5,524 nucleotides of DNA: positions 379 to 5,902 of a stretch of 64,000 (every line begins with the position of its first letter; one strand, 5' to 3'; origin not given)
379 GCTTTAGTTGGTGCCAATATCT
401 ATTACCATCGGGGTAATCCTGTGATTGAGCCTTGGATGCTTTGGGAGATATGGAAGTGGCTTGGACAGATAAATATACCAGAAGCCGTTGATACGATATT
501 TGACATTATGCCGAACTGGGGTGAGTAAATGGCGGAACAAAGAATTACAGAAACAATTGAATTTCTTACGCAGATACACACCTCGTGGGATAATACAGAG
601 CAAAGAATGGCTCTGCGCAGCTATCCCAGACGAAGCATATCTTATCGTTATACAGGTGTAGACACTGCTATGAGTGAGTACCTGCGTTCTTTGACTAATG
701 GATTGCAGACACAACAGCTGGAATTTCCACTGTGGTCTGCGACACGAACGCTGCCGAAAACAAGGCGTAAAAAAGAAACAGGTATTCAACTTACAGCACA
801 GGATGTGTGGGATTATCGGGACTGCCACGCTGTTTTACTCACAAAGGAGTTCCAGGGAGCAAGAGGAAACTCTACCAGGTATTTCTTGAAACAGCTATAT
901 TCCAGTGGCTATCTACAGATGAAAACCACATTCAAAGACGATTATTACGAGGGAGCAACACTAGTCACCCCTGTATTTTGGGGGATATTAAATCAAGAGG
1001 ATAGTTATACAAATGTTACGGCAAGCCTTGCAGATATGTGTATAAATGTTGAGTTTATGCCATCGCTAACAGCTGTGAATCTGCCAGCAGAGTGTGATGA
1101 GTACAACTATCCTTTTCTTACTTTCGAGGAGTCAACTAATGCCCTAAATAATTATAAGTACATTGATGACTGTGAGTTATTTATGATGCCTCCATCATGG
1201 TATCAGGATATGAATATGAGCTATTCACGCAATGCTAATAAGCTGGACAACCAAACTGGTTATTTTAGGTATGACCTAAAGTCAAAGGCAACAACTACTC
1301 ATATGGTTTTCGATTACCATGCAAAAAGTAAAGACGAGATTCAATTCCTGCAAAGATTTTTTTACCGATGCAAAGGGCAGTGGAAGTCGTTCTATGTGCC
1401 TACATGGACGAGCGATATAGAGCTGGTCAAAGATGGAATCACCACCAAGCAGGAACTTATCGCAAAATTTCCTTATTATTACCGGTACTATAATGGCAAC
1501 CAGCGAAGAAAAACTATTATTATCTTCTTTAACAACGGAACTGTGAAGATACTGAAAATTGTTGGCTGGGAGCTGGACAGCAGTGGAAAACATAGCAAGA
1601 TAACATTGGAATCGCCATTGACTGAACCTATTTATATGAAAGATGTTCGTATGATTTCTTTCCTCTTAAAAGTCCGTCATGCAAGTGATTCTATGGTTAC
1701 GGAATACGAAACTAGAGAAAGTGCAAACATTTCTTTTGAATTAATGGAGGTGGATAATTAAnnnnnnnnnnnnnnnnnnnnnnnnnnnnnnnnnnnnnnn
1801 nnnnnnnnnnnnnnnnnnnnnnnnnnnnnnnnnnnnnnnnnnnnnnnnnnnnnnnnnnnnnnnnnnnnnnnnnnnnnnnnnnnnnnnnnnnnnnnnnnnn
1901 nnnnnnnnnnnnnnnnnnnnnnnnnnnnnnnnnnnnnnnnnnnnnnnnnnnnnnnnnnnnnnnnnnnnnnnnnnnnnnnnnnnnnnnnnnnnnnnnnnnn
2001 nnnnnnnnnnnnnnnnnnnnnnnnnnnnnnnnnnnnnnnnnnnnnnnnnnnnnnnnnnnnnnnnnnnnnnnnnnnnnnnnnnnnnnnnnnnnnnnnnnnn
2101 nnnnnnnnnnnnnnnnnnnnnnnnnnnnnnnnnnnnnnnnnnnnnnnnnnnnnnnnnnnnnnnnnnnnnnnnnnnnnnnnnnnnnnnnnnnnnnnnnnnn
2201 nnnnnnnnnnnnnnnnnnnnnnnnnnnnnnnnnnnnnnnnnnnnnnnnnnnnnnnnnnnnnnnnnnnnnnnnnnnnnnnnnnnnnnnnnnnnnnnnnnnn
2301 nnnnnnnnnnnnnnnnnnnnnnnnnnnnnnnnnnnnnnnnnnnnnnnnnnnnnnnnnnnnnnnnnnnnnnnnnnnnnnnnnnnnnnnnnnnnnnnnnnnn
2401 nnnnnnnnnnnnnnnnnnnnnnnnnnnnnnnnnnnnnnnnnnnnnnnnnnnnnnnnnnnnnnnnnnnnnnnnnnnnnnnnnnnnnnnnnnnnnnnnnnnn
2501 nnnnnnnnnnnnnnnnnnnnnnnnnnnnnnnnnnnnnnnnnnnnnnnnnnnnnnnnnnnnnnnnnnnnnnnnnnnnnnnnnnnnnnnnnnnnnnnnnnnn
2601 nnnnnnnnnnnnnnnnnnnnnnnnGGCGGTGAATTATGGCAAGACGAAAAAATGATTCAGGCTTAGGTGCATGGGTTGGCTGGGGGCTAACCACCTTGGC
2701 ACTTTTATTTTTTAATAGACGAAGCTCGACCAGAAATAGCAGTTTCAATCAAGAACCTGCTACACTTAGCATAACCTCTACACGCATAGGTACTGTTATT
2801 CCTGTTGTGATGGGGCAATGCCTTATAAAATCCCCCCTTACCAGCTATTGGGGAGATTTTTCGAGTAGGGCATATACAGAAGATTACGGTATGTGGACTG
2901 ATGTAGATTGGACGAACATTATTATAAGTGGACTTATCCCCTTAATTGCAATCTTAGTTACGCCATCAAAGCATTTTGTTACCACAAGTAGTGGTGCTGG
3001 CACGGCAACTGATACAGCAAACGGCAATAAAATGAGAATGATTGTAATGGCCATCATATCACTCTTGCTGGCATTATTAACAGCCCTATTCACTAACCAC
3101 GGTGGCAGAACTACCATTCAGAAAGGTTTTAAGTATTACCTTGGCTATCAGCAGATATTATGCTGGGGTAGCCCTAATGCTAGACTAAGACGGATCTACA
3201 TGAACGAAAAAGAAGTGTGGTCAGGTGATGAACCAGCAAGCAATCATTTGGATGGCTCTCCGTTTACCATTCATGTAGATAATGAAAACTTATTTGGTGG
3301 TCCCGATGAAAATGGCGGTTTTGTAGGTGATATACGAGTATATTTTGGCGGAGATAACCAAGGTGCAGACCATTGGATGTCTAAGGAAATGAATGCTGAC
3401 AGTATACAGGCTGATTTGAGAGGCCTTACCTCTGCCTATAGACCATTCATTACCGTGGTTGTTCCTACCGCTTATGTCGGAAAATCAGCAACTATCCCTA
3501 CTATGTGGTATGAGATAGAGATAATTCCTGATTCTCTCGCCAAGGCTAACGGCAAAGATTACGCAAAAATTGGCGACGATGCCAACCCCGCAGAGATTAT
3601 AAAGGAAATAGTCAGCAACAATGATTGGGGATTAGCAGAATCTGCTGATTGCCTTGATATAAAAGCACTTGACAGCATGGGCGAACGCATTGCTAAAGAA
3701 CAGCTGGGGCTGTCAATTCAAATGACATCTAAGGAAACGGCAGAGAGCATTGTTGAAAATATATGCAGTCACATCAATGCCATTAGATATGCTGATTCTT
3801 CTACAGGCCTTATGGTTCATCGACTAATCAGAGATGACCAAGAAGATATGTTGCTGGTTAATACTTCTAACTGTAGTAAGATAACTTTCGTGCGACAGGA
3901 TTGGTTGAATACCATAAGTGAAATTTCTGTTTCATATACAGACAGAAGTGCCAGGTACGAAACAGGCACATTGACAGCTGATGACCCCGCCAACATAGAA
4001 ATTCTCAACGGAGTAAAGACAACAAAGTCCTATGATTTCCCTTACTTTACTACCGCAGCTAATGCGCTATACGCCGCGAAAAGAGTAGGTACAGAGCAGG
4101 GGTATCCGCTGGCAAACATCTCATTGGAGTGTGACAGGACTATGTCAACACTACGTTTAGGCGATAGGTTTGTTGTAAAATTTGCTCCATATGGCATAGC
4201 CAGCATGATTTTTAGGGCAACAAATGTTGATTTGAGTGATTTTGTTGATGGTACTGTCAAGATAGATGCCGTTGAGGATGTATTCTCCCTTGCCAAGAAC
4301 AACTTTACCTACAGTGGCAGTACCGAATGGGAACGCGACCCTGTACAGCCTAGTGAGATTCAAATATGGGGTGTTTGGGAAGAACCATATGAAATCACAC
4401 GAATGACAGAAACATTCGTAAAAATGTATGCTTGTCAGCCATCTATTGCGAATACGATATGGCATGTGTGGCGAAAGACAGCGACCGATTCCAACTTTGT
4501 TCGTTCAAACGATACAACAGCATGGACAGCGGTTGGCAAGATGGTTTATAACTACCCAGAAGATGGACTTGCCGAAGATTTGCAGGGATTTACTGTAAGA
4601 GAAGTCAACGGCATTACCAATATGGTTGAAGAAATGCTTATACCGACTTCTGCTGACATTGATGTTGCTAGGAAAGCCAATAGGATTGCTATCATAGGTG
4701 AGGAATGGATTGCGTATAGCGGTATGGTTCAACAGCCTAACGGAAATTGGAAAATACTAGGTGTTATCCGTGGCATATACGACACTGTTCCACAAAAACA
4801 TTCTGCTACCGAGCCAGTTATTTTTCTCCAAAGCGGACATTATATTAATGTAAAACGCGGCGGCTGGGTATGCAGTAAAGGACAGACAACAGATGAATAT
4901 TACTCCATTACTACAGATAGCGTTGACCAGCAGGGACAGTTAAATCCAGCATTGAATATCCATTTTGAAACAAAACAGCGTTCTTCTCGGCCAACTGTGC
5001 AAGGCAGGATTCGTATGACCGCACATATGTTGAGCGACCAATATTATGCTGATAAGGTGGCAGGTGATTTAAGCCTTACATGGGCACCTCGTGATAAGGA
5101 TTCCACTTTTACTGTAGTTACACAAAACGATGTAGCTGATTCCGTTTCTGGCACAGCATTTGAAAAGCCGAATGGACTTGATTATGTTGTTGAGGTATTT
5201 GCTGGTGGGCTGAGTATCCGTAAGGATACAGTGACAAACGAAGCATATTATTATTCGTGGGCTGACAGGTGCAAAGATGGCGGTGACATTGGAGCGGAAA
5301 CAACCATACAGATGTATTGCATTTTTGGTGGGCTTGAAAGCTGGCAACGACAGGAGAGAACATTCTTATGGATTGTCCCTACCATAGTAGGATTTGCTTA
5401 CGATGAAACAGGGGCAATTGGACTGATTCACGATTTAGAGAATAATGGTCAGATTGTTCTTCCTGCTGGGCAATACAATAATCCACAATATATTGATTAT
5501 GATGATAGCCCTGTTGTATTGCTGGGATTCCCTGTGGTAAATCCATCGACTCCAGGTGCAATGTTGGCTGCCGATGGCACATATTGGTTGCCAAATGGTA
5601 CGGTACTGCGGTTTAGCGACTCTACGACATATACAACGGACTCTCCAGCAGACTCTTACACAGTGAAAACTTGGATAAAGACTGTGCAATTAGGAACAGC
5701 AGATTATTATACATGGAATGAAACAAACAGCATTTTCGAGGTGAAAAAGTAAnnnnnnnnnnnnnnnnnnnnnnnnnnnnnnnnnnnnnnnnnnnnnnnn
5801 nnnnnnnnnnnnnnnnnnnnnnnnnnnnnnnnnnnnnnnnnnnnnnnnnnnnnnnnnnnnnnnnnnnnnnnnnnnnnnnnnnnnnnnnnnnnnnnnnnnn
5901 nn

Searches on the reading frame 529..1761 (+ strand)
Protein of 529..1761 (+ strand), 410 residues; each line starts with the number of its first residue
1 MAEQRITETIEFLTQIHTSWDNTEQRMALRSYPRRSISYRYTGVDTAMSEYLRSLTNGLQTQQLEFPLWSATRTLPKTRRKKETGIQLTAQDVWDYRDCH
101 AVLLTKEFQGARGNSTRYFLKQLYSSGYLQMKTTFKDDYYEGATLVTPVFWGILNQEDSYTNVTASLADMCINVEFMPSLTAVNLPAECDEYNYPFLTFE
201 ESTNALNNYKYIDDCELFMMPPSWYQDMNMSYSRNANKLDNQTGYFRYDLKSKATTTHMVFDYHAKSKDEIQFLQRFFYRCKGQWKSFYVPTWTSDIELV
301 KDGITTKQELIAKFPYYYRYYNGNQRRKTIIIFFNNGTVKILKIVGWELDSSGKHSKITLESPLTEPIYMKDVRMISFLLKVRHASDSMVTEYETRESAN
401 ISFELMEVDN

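Call 108: search_protein_families(library=pfam, proteins=[window:529-1761:+], max_evalue=0.001)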
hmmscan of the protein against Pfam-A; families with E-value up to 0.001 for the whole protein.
window:529-1761:+ (410 aa): 1 family
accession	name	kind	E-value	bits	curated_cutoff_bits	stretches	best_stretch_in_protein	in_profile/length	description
PF09343.15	DUF2460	-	2.2e-05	24.4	30.4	0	262-408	47-204/205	Conserved hypothetical protein 2217 (DUF2460)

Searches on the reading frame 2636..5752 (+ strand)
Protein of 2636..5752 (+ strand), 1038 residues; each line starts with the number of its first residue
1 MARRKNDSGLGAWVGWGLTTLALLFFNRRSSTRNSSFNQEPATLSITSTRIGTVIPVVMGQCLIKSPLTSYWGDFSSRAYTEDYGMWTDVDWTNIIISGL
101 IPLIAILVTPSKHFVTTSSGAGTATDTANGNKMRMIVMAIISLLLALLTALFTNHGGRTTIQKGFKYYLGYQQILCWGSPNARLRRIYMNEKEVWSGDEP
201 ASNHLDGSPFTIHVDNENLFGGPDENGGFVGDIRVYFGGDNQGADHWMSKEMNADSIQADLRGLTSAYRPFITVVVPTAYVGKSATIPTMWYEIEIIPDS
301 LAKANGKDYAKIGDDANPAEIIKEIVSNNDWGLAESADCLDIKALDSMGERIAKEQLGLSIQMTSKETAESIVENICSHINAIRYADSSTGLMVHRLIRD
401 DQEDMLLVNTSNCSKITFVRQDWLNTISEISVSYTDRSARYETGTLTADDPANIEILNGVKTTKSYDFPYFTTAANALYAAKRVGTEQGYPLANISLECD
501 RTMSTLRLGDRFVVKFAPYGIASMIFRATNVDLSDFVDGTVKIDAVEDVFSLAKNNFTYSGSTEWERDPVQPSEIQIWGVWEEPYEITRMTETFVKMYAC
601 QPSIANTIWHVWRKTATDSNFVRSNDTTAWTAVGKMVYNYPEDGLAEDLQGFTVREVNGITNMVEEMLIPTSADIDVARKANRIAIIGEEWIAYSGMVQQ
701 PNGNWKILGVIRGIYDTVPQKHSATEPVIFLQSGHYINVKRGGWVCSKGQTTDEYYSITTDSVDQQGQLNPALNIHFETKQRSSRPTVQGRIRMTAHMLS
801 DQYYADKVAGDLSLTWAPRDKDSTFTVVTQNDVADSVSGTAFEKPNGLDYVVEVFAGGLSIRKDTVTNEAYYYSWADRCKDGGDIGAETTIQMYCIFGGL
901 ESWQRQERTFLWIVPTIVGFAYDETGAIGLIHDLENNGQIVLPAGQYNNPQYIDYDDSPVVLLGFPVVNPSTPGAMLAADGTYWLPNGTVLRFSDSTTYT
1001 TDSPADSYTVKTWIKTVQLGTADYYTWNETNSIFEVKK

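Call 108: search_protein_families(library=pfam, proteins=[window:2636-5752:+], max_evalue=0.001)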
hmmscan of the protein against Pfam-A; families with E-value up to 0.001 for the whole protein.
window:2636-5752:+ (1038 aa): 2 families
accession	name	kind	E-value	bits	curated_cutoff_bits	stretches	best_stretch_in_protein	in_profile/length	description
PF13550.12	Phage-tail_3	-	2.7e-09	37.6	23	1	365-515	2-149/164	Putative phage tail protein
PF23666.2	Rcc01698_C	-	0.00025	21.8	27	1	668-728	32-97/98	Rcc01698-like, C-terminal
